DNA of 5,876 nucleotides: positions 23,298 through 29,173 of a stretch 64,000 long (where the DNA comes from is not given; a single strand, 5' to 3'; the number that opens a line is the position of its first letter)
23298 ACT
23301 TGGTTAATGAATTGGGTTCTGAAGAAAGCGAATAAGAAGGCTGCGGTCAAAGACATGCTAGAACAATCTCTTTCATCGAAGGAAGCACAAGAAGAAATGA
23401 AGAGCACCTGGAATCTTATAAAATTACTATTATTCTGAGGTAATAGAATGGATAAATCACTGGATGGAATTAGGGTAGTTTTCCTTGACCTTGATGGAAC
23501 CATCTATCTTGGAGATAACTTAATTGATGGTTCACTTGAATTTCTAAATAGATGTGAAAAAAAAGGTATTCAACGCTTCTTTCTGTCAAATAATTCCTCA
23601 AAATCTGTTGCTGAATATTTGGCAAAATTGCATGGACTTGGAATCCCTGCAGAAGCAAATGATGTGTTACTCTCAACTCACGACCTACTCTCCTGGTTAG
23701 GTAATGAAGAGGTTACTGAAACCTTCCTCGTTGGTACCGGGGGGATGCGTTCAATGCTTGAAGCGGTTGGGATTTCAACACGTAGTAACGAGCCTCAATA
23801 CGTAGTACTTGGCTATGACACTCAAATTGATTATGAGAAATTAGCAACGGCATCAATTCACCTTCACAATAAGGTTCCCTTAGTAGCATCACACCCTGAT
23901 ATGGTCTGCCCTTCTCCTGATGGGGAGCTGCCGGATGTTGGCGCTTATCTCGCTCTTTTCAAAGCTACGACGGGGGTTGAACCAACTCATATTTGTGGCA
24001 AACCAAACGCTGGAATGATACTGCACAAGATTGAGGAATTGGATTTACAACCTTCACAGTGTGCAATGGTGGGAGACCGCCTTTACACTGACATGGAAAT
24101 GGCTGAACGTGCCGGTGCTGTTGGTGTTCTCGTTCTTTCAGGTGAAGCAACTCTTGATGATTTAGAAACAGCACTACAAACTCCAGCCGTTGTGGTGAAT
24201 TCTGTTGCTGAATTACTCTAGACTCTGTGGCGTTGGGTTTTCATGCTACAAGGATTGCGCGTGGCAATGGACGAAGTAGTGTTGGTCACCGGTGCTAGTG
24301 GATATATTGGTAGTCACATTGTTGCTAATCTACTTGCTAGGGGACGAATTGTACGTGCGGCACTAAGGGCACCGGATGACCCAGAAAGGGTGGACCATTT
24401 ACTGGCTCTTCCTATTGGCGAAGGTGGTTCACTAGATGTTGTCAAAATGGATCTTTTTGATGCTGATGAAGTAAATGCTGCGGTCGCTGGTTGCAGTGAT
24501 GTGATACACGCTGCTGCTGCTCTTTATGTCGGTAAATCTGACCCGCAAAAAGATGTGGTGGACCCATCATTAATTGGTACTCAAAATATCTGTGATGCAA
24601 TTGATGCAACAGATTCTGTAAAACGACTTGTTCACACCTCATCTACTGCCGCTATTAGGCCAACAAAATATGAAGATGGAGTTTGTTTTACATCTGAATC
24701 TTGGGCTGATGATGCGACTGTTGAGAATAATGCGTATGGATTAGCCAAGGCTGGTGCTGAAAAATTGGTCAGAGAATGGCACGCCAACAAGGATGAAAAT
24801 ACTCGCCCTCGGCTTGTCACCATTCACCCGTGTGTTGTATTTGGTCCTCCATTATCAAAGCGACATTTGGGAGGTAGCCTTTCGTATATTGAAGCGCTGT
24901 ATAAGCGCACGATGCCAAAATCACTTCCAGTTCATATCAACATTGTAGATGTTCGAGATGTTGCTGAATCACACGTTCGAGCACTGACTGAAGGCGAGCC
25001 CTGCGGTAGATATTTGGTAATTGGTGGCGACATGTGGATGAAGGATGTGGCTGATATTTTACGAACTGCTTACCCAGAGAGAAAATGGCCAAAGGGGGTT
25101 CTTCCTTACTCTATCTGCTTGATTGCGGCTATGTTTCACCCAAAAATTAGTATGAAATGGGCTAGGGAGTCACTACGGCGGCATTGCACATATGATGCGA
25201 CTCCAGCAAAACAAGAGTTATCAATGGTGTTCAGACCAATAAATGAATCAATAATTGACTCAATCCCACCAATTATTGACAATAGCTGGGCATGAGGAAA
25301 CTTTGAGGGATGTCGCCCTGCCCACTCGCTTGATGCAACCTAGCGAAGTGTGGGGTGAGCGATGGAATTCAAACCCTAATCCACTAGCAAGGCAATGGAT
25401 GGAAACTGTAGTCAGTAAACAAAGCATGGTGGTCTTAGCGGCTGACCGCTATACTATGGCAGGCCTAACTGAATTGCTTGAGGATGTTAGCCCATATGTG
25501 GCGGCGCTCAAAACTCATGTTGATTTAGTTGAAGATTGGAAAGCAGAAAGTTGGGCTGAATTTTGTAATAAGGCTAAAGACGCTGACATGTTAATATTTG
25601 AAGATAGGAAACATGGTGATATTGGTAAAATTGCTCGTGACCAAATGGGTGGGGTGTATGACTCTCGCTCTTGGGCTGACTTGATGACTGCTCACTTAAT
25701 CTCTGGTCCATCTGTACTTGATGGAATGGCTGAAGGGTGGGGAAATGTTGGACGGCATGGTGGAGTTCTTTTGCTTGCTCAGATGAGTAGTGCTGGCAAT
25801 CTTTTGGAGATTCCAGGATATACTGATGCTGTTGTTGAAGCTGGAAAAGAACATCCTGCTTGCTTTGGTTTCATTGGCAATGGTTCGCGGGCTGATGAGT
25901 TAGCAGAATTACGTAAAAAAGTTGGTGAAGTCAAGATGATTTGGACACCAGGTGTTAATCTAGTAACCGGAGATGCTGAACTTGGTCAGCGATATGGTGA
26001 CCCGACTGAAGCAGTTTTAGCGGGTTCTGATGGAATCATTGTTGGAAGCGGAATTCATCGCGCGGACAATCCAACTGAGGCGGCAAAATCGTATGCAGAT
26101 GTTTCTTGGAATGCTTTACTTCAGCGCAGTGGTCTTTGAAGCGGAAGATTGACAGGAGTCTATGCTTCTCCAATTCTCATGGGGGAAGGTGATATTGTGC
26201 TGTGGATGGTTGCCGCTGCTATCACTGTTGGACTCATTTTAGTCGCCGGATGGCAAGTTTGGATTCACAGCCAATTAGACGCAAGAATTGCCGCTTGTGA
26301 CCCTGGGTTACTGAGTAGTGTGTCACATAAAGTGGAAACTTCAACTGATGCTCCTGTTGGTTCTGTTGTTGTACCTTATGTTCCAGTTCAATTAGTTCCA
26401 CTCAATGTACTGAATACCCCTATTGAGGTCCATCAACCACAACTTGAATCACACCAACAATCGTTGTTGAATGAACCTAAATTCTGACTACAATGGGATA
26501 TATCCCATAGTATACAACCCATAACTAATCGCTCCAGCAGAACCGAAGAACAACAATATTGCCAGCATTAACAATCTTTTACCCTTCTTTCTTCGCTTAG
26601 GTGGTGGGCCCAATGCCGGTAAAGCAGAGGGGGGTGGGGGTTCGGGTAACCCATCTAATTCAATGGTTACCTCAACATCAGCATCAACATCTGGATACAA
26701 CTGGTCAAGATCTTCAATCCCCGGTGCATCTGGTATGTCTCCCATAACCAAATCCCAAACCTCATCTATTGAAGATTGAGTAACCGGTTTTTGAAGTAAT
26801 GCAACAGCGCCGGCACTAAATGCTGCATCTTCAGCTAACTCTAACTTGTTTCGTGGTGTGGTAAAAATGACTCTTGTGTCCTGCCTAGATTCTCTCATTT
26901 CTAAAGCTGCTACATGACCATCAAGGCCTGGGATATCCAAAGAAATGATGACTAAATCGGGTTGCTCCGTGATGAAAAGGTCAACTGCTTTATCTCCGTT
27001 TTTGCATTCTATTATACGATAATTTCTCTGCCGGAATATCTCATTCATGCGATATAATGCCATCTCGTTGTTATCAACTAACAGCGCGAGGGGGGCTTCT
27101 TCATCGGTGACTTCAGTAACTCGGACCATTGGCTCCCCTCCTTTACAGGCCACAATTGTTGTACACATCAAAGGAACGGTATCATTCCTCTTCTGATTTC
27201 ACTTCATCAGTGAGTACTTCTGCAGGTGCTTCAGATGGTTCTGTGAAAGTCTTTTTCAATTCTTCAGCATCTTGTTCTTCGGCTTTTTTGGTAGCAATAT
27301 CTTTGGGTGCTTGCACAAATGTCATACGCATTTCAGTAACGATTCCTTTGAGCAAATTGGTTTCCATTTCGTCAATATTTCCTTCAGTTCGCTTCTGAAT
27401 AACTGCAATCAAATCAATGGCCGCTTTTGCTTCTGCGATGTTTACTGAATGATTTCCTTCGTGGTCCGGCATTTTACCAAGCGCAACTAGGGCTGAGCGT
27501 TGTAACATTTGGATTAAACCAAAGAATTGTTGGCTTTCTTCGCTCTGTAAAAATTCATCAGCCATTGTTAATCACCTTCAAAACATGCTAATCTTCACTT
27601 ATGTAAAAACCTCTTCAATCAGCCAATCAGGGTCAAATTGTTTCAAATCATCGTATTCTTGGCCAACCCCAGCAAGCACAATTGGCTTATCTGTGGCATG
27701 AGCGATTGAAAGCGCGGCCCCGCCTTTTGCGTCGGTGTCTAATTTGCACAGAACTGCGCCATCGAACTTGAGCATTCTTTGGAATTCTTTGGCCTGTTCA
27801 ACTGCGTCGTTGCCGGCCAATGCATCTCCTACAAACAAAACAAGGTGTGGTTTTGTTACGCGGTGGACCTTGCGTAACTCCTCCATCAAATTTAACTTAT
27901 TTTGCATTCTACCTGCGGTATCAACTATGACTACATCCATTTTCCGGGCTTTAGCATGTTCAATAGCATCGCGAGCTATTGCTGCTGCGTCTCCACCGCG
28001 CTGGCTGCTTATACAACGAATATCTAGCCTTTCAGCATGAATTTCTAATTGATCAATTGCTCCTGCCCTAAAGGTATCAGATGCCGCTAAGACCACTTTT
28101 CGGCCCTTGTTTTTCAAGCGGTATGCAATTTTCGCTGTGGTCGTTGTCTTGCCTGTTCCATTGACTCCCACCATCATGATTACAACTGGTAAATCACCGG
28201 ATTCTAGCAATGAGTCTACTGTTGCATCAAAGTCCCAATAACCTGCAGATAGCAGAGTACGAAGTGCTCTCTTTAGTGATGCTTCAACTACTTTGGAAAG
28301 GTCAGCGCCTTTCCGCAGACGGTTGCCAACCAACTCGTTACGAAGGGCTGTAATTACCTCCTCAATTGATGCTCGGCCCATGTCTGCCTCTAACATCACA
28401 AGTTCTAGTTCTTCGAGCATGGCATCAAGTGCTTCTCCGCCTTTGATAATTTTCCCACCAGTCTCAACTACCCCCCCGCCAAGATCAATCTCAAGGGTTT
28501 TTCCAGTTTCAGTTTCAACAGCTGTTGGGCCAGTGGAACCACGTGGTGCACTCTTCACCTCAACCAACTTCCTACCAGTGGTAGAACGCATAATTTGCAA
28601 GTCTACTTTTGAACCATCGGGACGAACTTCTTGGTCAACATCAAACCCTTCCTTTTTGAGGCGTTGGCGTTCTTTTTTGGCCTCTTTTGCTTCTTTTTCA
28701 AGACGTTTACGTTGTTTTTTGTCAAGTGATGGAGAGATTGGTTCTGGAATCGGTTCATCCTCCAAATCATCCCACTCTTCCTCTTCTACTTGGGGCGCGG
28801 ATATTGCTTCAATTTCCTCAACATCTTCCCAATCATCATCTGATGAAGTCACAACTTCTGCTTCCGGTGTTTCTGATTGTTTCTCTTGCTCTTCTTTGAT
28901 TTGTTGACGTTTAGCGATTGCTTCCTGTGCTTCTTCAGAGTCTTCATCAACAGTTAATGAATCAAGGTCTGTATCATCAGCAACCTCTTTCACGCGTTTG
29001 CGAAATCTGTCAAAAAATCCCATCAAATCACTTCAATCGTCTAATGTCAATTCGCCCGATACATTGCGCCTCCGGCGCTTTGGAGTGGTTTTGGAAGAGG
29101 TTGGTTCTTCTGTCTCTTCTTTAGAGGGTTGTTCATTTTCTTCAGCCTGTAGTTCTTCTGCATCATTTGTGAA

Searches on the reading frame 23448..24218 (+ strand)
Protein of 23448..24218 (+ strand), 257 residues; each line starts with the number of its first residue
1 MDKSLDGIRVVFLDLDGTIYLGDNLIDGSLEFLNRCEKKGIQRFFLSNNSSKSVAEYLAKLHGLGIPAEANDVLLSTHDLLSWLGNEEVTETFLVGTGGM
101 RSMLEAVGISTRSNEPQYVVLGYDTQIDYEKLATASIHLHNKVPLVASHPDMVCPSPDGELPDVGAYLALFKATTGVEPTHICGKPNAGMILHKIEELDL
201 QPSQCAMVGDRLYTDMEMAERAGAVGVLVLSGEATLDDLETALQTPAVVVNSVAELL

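Call 60: search_protein_families(library=pfam, proteins=[window:23448-24218:+], max_evalue=0.00001)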
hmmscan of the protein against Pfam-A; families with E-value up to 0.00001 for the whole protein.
window:23448-24218:+ (257 aa): 5 families
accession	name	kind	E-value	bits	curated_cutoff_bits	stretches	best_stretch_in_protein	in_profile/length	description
PF13344.12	Hydrolase_6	-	3.8e-21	75.4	27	1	11-109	1-100/101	Haloacid dehalogenase-like hydrolase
PF13242.12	Hydrolase_like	-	3.9e-21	75.2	22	1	182-256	1-75/75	HAD-hyrolase-like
PF00702.32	Hydrolase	-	6e-18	66.4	26.4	1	8-223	1-191/191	haloacid dehalogenase-like hydrolase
PF13419.12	HAD_2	-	6.4e-08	33.3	23.8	0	184-224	134-173/178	Haloacid dehalogenase-like hydrolase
PF09419.16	PGP_phosphatase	-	1.1e-06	28.7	20.4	1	201-231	135-165/168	Mitochondrial PGP phosphatase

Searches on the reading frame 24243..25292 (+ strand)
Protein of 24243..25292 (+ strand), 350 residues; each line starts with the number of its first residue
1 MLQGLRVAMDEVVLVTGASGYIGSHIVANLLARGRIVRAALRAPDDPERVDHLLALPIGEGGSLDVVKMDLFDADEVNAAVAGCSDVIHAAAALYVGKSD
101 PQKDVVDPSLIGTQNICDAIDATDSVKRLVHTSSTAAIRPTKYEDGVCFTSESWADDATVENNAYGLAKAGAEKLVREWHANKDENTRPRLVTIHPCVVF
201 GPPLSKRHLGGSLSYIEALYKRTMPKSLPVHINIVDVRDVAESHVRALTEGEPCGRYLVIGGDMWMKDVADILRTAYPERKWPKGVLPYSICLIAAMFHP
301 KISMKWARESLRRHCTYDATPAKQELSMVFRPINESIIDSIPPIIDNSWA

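Call 60: search_protein_families(library=pfam, proteins=[window:24243-25292:+], max_evalue=0.00001)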
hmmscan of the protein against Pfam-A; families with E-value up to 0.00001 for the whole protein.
window:24243-25292:+ (350 aa): 9 families
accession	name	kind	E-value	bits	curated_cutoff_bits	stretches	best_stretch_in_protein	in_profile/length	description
PF01370.27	Epimerase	-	8.5e-25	88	20.9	1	13-258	1-237/240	NAD dependent epimerase/dehydratase family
PF01073.25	3Beta_HSD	-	5.4e-23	81.9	22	1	14-247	1-228/280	3-beta hydroxysteroid dehydrogenase/isomerase family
PF16363.11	GDP_Man_Dehyd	-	2.1e-16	60.7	27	1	14-183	1-171/332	GDP-mannose 4,6 dehydratase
PF13460.12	NAD_binding_10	-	3.3e-13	50.3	27.2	1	17-142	1-106/184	NAD(P)H-binding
PF07993.18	NAD_binding_4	-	5.4e-12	45.9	20.1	1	75-197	80-212/258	Male sterility protein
PF02719.21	Polysacc_synt_2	-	6.8e-08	32.5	20.2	1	13-142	1-136/293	Polysaccharide biosynthesis protein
PF05368.20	NmrA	-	4.4e-07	30.2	27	1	10-138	2-111/298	NmrA-like family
PF00106.31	adh_short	-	5.3e-06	26.5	26.6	0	12-89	2-76/195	short chain dehydrogenase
PF04321.23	RmlD_sub_bind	-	7.2e-06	25.7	27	0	13-180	3-140/287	RmlD substrate binding domain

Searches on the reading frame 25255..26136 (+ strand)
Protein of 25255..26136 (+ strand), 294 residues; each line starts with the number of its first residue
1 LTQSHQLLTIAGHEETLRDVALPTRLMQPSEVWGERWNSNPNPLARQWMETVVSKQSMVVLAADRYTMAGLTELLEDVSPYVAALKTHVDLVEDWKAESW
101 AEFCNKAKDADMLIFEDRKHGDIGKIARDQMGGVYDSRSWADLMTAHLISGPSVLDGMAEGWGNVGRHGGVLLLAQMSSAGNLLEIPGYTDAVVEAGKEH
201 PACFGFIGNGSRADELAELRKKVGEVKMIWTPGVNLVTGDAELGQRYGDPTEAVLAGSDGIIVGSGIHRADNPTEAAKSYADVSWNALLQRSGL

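Call 60: search_protein_families(library=pfam, proteins=[window:25255-26136:+], max_evalue=0.00001)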
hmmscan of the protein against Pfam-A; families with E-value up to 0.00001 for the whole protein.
window:25255-26136:+ (294 aa): 1 family
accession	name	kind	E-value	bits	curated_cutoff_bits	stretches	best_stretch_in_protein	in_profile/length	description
PF00215.30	OMPdecase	-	2.2e-40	139.3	27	1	58-280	2-221/221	Orotidine 5'-phosphate decarboxylase / HUMPS family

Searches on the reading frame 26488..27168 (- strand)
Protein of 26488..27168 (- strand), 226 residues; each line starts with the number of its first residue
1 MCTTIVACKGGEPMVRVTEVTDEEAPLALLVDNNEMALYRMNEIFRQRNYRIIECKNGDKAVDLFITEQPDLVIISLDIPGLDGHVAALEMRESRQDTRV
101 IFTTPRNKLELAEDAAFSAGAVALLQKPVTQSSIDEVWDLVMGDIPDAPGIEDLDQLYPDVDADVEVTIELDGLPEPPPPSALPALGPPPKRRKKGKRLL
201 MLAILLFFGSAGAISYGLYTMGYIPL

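Call 60: search_protein_families(library=pfam, proteins=[window:26488-27168:-], max_evalue=0.00001)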
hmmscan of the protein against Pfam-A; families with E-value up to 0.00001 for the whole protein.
window:26488-27168:- (226 aa): 1 family
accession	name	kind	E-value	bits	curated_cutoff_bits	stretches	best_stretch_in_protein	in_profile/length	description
PF00072.30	Response_reg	-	1.5e-17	64.2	30.2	1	29-135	2-107/111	Response regulator receiver domain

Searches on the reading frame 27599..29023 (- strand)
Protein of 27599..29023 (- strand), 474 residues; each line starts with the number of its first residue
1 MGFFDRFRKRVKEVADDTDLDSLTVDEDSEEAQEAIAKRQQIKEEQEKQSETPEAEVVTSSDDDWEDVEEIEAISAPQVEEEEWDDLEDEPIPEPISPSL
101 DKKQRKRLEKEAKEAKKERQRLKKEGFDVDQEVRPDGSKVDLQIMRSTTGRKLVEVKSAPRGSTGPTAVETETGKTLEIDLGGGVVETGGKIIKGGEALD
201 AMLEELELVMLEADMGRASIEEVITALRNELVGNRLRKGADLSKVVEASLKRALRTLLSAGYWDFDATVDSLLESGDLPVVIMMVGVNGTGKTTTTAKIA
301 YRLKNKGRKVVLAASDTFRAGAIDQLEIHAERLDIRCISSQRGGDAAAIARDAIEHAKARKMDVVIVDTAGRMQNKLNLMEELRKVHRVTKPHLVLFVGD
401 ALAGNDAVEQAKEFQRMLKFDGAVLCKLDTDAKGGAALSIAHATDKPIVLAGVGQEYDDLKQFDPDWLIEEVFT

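Call 60: search_protein_families(library=pfam, proteins=[window:27599-29023:-], max_evalue=0.00001)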
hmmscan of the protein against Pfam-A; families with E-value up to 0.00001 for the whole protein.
window:27599-29023:- (474 aa): 6 families
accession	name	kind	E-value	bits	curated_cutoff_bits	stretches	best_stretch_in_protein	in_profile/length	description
PF00448.28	SRP54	-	9.4e-76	254.3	22.7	1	279-473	1-195/196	SRP54-type protein, GTPase domain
PF13604.12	AAA_30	-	6.8e-09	36.2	27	1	268-418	9-141/191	AAA domain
PF06414.18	Zeta_toxin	-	1e-06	28.8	22.3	1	276-375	13-109/199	Zeta toxin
PF13401.12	AAA_22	-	1.3e-06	29.2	27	1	282-398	8-121/130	AAA domain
PF03308.22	MeaB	-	2e-06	27.5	23.1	1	280-381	34-145/273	Methylmalonyl Co-A mutase-associated GTPase MeaB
PF02881.24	SRP54_N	-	3.8e-06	27.5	22.4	1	197-249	21-74/75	SRP54-type protein, helical bundle domain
